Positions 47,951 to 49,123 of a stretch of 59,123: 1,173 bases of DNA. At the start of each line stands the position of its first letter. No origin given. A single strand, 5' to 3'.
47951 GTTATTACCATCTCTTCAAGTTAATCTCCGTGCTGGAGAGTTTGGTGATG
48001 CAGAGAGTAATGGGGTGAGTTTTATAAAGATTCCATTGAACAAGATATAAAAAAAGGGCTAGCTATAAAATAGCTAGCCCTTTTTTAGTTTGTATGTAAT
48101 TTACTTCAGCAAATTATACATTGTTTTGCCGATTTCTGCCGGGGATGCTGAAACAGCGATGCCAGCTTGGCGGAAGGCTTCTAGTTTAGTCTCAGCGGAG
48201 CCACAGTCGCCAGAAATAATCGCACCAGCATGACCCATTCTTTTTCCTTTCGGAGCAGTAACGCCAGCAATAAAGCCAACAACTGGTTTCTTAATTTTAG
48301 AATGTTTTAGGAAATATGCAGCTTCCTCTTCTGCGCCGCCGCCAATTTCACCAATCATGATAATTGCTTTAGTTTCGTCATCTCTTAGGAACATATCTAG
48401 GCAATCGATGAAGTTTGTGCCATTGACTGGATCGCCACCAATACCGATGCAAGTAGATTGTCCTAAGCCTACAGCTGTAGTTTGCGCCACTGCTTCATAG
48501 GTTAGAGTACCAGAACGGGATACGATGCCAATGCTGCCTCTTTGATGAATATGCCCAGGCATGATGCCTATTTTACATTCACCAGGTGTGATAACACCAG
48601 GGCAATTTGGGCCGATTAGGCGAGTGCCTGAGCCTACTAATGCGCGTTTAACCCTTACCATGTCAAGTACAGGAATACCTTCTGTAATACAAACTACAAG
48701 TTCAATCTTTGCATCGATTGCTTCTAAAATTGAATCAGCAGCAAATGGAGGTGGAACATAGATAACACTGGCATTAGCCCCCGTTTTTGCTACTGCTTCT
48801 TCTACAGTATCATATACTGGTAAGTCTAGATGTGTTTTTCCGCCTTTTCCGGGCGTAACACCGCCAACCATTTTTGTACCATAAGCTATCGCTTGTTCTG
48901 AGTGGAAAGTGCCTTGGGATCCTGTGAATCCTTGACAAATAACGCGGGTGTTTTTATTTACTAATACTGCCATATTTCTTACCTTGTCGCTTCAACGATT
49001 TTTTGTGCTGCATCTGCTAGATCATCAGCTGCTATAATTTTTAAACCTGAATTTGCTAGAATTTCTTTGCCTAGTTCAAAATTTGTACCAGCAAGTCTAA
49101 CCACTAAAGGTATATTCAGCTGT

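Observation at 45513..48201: Sulfur-metabolism cassette bracketed by a direct duplication of a terminator hairpin plus the 3' end of sucD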

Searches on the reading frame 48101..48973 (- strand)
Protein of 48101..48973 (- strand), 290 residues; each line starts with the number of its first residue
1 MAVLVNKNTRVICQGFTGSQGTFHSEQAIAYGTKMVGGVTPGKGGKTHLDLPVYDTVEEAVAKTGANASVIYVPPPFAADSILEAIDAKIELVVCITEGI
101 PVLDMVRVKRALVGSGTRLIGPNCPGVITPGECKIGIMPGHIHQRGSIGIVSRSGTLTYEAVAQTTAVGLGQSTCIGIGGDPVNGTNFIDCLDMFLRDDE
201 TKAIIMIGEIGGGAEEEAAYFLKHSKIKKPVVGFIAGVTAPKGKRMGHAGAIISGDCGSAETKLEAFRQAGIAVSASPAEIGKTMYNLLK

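Call 7: search_protein_families(library=ncbifam, proteins=[window:48101-48973:-], max_evalue=0.01)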
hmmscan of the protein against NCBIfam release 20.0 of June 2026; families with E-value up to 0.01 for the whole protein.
window:48101-48973:- (290 aa): 6 families
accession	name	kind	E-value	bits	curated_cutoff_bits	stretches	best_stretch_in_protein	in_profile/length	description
TIGR01019.1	sucCoAalpha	subfamily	1.1e-144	481.1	353.2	1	4-289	2-286/286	succinate--CoA ligase subunit alpha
NF004230.0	PRK05678.1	equivalog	1.1e-143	477.8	336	1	1-289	1-288/291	succinate--CoA ligase subunit alpha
TIGR02717.1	AcCoA-syn-alpha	equivalog_domain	5.4e-21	74.8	567.15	1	47-281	48-280/447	acetate--CoA ligase alpha subunit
NF045494.1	AcCoALig_Archglob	equivalog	1.1e-12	47.1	1200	1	49-283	267-496/665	acetate--CoA ligase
NF004760.0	PRK06091.1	subfamily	2.9e-12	45.9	433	1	57-241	108-292/555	acyl-CoA synthetase FdrA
NF045493.1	HydDutCoALig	equivalog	7.8e-11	41.3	1300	1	87-271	87-275/698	4-hydroxybutyrate--CoA ligase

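Call 8: search_protein_families(library=pfam, proteins=[window:48101-48973:-], max_evalue=0.01)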
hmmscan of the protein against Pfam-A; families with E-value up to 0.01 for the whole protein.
window:48101-48973:- (290 aa): 4 families
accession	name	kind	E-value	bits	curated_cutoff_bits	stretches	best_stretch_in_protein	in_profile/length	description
PF02629.25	CoA_binding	-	6e-33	113.9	22.3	1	6-99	1-97/97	CoA binding domain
PF00549.24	Ligase_CoA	-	1e-26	94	24.5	1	151-271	1-126/128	CoA-ligase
PF13607.11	Succ_CoA_lig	-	1.7e-11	44.5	27.4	1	145-281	1-131/138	Succinyl-CoA ligase like flavodoxin domain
PF13380.12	CoA_binding_2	-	0.0011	19.8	22.8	1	38-129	32-115/116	CoA binding domain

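Call 11: find_related_loci(query=window:48101-48973:-, collection=genome_contigs, flank=10000)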
Query window:48101-48973:- (290 aa) in genome_contigs; peptide patterns used: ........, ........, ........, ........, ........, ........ (x = any residue, [..] = any of these).
600 stretches matched a pattern (row limit reached: there are more); 598 encode a relative of the query (tblastn E <= 1e-3); the best 80 are kept; 80 distinct loci.
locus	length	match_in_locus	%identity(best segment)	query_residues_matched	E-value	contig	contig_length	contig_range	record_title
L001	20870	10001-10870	84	1-290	3e-162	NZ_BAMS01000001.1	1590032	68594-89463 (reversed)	Sneathiella glossodoripedis JCM 23214, whole genome shotgun sequence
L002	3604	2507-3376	83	1-290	2e-165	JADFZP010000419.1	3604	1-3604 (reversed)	MAG: Alphaproteobacteria bacterium isolate nJC1bin3 nJC1_bin3_NODE_3215_length_3604_cov_10.626092, whole genome shotgun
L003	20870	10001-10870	81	1-290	1e-158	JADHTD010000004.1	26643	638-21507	MAG: Rhodospirillales bacterium isolate BS150m-G11 BS-150m-C1515, whole genome shotgun sequence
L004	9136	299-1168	81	1-290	2e-156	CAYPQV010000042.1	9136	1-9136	MAG TPA_asm: uncultured Hyphomicrobiales bacterium isolate SRP287051_co2_181 genome assembly, contig: NODE_12324_length_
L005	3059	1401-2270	81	1-290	3e-164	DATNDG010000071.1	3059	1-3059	MAG TPA_asm: Stellaceae bacterium isolate SMAG_U11236 k141_1790523, whole genome shotgun sequence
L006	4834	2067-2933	81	1-289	4e-158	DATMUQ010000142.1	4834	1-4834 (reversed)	MAG TPA_asm: Terriglobales bacterium isolate SMAG_U13044 k141_14297, whole genome shotgun sequence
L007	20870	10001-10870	79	1-290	2e-155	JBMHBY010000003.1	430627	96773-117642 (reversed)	MAG: Parvibaculales bacterium isolate STO1_bin.414 c_000000000003, whole genome shotgun sequence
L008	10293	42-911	80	1-290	1e-154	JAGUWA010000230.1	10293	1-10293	MAG: Parvibaculum sp. isolate DeMMO5_13 c_000000029553, whole genome shotgun sequence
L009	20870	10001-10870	81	1-290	7e-155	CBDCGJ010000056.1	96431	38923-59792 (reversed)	MAG: Alphaproteobacteria bacterium isolate cc1c3500-9aa0-4c1a-a7a2-ca8b525d7025 genome assembly, contig: contig_56, whol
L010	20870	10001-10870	81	1-290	1e-154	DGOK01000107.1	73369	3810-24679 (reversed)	MAG TPA_asm: Rhodospirillaceae bacterium UBA4468 UBA4468_contig_11422, whole genome shotgun sequence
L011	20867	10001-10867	80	1-289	6e-154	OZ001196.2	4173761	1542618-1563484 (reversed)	MAG: Kordiimonas sp. isolate da5ff843-04ae-4914-8a3f-070dd38dcee2 genome assembly, chromosome: 1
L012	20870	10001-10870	81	1-290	8e-154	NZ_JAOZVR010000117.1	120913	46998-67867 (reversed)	MAG: Ferrovibrio sp. isolate bin D_3_1 D_3_3_73_length_120913_cov_8, whole genome shotgun sequence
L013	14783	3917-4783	80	1-289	2e-153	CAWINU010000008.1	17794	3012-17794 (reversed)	MAG: uncultured Alphaproteobacteria bacterium isolate MFD05442.bin.3.37 genome assembly, contig: contig_59769, whole gen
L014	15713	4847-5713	82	1-289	3e-153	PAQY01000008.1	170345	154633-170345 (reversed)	MAG: Rhodospirillaceae bacterium isolate SP123 110291, whole genome shotgun sequence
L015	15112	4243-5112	79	1-290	1e-152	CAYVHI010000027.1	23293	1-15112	MAG TPA_asm: uncultured Rickettsiales bacterium isolate SRP287051_co2_205 genome assembly, contig: NODE_4419_length_2329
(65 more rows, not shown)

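Call 14: find_encoding_contigs(protein=window:48101-48973:-, flank=10000, max_places=10)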
Protein window:48101-48973:- (290 aa): 2 contigs read that carry it; 2 places shown.
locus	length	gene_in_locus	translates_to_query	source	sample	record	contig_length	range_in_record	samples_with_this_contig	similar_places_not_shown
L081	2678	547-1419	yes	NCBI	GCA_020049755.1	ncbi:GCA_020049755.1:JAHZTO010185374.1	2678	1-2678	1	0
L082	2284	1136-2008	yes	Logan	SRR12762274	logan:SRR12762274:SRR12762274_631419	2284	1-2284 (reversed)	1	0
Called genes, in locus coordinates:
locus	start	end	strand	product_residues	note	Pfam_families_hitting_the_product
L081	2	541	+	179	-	?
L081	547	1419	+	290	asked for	PF02629:CoA_binding, PF13607:Succ_CoA_lig, PF00549:Ligase_CoA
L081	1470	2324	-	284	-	PF00753:Lactamase_B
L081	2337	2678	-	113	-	?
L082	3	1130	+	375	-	?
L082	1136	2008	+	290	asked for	PF02629:CoA_binding, PF13607:Succ_CoA_lig, PF00549:Ligase_CoA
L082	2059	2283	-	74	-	?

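Call 19: find_homologous_proteins(query=window:48101-48973:-, max_evalue=1e-100)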
Query window:48101-48973:- (290 aa): 8000 proteins with E <= 1e-100 among 8000 candidates; the best 120 are listed.
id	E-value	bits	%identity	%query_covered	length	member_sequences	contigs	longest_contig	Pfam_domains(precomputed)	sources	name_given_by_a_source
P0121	1.5e-186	637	100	100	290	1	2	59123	PF00549.25,PF02629.26,PF13607.12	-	-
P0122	2.6e-184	629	99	100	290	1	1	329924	PF00549.25,PF02629.26,PF13607.12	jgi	jgi:succinyl-CoA synthetase alpha subunit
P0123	4.3e-181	619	98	100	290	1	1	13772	PF00549.25,PF02629.26,PF13607.12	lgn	-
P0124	8.9e-179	611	97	100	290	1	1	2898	PF00549.25,PF02629.26,PF13607.12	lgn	-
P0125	6.2e-178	608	96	100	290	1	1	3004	PF00549.25,PF02629.26,PF13607.12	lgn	-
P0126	4.0e-176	602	95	100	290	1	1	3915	PF00549.25,PF02629.26,PF13607.12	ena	-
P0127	4.7e-176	602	95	100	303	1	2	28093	PF00549.25,PF02629.26,PF13607.12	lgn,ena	-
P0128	5.0e-176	602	94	100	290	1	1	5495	PF00549.25,PF02629.26,PF13607.12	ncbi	-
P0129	4.8e-168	576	91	100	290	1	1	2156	PF00549.25,PF02629.26,PF13607.12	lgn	-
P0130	2.7e-164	564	89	100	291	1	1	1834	PF00549.25,PF02629.26,PF13607.12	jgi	jgi:succinyl-CoA synthetase alpha subunit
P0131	1.2e-162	558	86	100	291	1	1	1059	PF00549.25,PF02629.26,PF13607.12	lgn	-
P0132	1.5e-162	558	86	100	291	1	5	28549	PF00549.25,PF02629.26,PF13607.12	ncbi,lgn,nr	ncbi:MAG: succinate--CoA ligase subunit alpha [Rickettsia endosymbiont of Stiretrus anchorago]|nr:su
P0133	3.1e-162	557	86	100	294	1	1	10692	PF00549.25,PF02629.26,PF13607.12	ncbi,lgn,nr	ncbi:MAG TPA: succinate--CoA ligase subunit alpha [Rickettsia endosymbiont of Bembidion nr. Transver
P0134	6.5e-162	556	86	100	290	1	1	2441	PF00549.25,PF02629.26,PF13607.12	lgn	-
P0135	1.1e-161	555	86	100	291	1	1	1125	PF00549.25,PF02629.26,PF13607.12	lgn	-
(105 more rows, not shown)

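Call 20: find_encoding_contigs(protein=P0122, flank=10000, max_places=3)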
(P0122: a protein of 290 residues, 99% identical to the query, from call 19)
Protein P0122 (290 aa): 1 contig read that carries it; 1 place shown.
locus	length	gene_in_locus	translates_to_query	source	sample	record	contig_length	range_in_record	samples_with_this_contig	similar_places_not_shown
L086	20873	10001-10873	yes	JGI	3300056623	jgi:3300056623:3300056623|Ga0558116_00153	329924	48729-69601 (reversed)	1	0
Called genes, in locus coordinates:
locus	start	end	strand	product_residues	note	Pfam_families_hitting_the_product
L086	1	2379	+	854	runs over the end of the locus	PF02861:Clp_N, PF13191:AAA_16 (weak), PF23569:NBD_SMAX1 (weak), PF00004:AAA, PF17871:AAA_lid_9, PF07724:AAA_2, PF07728:AAA_5, PF10431:ClpB_D2-small, +10 more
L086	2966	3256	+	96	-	PF00166:Cpn10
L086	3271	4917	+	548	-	PF00118:Cpn60_TCP1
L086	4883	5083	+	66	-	-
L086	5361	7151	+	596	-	PF00664:ABC_membrane, PF02463:SMC_N (weak), PF00005:ABC_tran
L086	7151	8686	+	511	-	PF25919:BSH_CusB (faint), PF25994:HH_AprE, PF26002:Beta-barrel_AprE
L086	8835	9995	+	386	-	PF01071:GARS_A (weak), PF08442:ATP-grasp_2, PF13549:ATP-grasp_5, PF24948:Citrate_synth_N, PF00549:Ligase_CoA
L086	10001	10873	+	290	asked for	PF02629:CoA_binding, PF13607:Succ_CoA_lig, PF00549:Ligase_CoA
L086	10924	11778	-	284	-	PF00753:Lactamase_B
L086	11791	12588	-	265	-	PF01925:TauE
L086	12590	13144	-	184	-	PF00581:Rhodanese, PF11127:YgaP-like_TM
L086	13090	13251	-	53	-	-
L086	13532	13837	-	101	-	-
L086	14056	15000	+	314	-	PF01963:TraB_PrgY_gumN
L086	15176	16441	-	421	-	PF00675:Peptidase_M16, PF05193:Peptidase_M16_C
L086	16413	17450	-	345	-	PF13439:Glyco_transf_4, PF20706:GT4-conflict, PF00534:Glycos_transf_1, PF13692:Glyco_trans_1_4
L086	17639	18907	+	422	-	PF00275:EPSP_synthase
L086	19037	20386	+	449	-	PF00091:Tubulin, PF12327:FtsZ_C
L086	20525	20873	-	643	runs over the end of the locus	PF12796:Ank_2 (weak), PF13857:Ank_5 (faint), PF00023:Ank (faint), PF13606:Ank_3 (faint), PF13637:Ank_4 (weak), PF12796:Ank_2, PF13637:Ank_4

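Call 21: find_encoding_contigs(protein=P0123, flank=10000, max_places=3)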
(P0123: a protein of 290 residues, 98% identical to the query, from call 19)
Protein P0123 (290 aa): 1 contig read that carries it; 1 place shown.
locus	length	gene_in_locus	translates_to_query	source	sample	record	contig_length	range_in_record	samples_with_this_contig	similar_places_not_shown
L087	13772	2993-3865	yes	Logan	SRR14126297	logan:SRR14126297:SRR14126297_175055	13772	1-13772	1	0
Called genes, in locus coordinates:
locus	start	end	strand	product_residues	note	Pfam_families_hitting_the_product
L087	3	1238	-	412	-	?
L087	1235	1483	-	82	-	-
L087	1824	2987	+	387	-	PF01071:GARS_A (faint), PF08442:ATP-grasp_2, PF13549:ATP-grasp_5 (faint), PF24948:Citrate_synth_N, PF00549:Ligase_CoA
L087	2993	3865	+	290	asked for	PF02629:CoA_binding, PF13607:Succ_CoA_lig, PF00549:Ligase_CoA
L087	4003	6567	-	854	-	PF02861:Clp_N, PF13191:AAA_16 (weak), PF23569:NBD_SMAX1 (weak), PF00004:AAA, PF17871:AAA_lid_9, PF07724:AAA_2, PF07728:AAA_5, PF10431:ClpB_D2-small, +11 more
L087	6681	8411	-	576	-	-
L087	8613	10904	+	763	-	PF00521:DNA_topoisoIV, PF03989:DNA_gyraseA_C (faint)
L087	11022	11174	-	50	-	-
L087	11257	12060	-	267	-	PF01571:GCV_T (weak), PF25455:Beta-barrel_CAF17_C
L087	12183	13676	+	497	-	PF00512:HisKA, PF02518:HATPase_c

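Call 22: find_encoding_contigs(protein=P0127, flank=10000, max_places=3)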
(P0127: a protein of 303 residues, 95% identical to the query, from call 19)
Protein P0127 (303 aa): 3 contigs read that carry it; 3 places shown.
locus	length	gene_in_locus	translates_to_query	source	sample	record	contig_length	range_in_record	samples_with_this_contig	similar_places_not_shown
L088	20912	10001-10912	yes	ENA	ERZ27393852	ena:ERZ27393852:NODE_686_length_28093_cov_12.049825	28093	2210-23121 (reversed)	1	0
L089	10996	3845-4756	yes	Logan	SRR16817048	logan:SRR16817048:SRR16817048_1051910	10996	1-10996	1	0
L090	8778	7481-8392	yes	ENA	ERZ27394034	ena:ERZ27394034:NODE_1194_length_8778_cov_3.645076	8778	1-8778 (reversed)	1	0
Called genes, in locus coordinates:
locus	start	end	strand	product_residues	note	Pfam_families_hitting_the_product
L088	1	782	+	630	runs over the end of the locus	PF01541:GIY-YIG (weak), PF27096:UvrC_M, PF00633:HHH (faint), PF02151:UVR, PF22920:UvrC_RNaseH, PF08459:UvrC_RNaseH_dom, PF14520:HHH_5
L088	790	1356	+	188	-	PF01066:CDP-OH_P_transf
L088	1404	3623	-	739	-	PF00521:DNA_topoisoIV, PF03989:DNA_gyraseA_C (faint)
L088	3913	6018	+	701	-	PF13637:Ank_4 (faint), PF00023:Ank (faint), PF12796:Ank_2, PF13606:Ank_3 (faint), PF13857:Ank_5 (weak)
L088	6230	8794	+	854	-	PF02861:Clp_N, PF13191:AAA_16 (weak), PF00004:AAA, PF17871:AAA_lid_9, PF00004:AAA, PF07724:AAA_2, PF07728:AAA_5, PF10431:ClpB_D2-small, +10 more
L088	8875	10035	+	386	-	PF01071:GARS_A (weak), PF08442:ATP-grasp_2, PF13549:ATP-grasp_5 (faint), PF24948:Citrate_synth_N, PF00549:Ligase_CoA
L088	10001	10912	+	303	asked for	PF02629:CoA_binding, PF13607:Succ_CoA_lig, PF00549:Ligase_CoA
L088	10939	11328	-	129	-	PF01850:PIN (weak)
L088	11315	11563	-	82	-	PF04014:MazE_antitoxin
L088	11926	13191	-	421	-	PF00675:Peptidase_M16, PF05193:Peptidase_M16_C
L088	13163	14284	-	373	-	PF13439:Glyco_transf_4, PF20706:GT4-conflict (weak), PF00534:Glycos_transf_1, PF13692:Glyco_trans_1_4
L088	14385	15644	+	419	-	PF00275:EPSP_synthase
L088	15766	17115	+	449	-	PF00091:Tubulin, PF12327:FtsZ_C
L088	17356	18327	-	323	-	PF02618:YceG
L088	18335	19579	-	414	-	PF00109:ketoacyl-synt, PF00108:Thiolase_N (faint), PF02801:Ketoacyl-synt_C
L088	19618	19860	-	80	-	PF23297:ACP_SdgA_C, PF00550:PP-binding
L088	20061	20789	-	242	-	PF00106:adh_short, PF08659:KR, PF01370:Epimerase, PF13460:NAD_binding_10 (weak), PF13561:adh_short_C2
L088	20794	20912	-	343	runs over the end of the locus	PF00154:RecA_N, PF08423:Rad51, PF06745:ATPase (weak), PF27531:MT3502_N (faint), PF21096:RecA_C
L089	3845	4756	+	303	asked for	PF02629:CoA_binding, PF13607:Succ_CoA_lig, PF00549:Ligase_CoA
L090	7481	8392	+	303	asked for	PF02629:CoA_binding, PF13607:Succ_CoA_lig, PF00549:Ligase_CoA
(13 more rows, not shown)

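Call 28: find_encoding_contigs(protein=P0128, flank=10000, max_places=3)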
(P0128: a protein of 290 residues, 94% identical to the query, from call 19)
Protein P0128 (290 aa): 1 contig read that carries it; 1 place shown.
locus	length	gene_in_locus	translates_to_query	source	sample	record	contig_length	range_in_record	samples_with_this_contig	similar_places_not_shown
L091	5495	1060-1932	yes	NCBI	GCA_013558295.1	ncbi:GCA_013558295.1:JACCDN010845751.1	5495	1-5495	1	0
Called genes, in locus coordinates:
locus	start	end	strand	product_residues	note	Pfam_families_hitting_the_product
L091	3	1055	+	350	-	?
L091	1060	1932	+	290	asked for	PF02629:CoA_binding, PF13607:Succ_CoA_lig, PF00549:Ligase_CoA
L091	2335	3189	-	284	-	PF00753:Lactamase_B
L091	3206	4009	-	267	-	PF01925:TauE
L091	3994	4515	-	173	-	PF00581:Rhodanese, PF11127:YgaP-like_TM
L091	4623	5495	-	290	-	?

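Call 29: find_encoding_contigs(protein=P0126, flank=10000, max_places=3)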
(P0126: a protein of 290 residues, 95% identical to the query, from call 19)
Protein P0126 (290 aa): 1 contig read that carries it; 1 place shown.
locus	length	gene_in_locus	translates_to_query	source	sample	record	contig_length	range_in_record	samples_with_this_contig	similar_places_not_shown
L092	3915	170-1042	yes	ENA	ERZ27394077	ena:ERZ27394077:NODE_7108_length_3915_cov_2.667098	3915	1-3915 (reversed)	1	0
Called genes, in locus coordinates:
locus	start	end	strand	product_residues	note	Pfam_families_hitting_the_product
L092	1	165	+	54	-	?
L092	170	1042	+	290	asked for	PF02629:CoA_binding, PF13607:Succ_CoA_lig, PF00549:Ligase_CoA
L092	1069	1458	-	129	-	PF01850:PIN (weak)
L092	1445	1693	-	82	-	PF04014:MazE_antitoxin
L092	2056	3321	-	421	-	PF00675:Peptidase_M16, PF05193:Peptidase_M16_C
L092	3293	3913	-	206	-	?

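Call 38: find_encoding_contigs(protein=P0124, flank=10000, max_places=3)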
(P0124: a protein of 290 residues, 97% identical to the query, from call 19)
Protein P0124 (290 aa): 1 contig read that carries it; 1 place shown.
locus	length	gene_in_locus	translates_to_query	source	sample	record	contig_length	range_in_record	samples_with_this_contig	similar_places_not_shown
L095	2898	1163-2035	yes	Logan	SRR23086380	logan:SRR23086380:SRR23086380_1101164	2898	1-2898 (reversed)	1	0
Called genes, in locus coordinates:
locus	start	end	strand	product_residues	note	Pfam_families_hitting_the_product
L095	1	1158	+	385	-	?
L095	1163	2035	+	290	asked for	PF02629:CoA_binding, PF13607:Succ_CoA_lig, PF00549:Ligase_CoA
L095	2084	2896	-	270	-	?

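Call 39: find_encoding_contigs(protein=P0125, flank=10000, max_places=3)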
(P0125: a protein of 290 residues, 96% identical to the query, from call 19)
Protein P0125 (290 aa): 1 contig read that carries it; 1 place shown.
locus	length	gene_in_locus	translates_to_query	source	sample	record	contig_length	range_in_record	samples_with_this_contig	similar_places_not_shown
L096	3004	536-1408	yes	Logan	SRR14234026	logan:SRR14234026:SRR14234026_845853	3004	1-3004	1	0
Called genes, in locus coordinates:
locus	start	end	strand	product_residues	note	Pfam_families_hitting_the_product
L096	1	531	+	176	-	?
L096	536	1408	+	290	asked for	PF02629:CoA_binding, PF13607:Succ_CoA_lig, PF00549:Ligase_CoA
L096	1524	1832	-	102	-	-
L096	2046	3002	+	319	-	?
